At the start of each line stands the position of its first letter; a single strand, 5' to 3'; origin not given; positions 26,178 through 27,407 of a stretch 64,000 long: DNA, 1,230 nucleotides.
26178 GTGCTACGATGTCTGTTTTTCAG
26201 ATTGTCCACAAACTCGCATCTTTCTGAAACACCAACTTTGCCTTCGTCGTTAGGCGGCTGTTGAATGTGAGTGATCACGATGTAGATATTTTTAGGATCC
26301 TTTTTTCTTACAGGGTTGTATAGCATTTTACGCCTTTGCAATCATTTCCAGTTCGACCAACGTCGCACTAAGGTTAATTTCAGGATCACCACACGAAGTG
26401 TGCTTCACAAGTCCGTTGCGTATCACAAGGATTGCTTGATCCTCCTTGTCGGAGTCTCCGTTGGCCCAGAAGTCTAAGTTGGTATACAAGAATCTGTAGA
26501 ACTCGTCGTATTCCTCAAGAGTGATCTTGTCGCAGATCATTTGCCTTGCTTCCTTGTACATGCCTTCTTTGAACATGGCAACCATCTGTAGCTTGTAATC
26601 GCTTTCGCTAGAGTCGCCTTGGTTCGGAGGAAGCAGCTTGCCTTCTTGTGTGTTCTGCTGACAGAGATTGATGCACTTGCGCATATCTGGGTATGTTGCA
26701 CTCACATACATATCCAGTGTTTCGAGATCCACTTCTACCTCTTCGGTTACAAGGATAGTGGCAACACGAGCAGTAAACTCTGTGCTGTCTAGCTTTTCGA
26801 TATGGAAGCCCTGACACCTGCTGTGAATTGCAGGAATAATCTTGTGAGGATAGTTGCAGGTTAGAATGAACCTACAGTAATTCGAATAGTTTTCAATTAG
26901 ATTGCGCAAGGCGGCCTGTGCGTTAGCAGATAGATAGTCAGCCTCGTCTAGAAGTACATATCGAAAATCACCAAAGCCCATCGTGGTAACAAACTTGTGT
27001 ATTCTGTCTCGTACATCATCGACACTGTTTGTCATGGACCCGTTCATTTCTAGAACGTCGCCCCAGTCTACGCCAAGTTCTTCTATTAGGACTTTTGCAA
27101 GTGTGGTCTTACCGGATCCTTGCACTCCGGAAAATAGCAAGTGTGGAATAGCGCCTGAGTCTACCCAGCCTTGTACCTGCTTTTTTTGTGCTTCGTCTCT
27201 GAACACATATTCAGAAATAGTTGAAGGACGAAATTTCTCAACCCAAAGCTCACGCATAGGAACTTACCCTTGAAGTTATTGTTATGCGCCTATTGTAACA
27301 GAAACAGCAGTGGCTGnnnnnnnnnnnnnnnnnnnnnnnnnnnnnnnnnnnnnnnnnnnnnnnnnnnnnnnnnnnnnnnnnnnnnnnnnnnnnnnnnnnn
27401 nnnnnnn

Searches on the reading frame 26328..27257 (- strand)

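Call 36: search_protein_families(library=phrogs, proteins=[window:26328-27257:-], max_evalue=0.00001)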
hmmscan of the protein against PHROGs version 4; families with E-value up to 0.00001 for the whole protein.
window:26328-27257:- (309 aa): 3 families
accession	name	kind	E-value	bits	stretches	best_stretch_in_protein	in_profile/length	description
phrog_168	-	DNA, RNA and nucleotide metabolism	1.4e-77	262.4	1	3-307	9-311/314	clamp loader of DNA polymerase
phrog_5846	-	DNA, RNA and nucleotide metabolism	5.7e-31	109.1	1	7-206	8-206/380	clamp loader of DNA polymerase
phrog_11838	-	DNA, RNA and nucleotide metabolism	4.4e-23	83.1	1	3-209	5-212/420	clamp loader of DNA polymerase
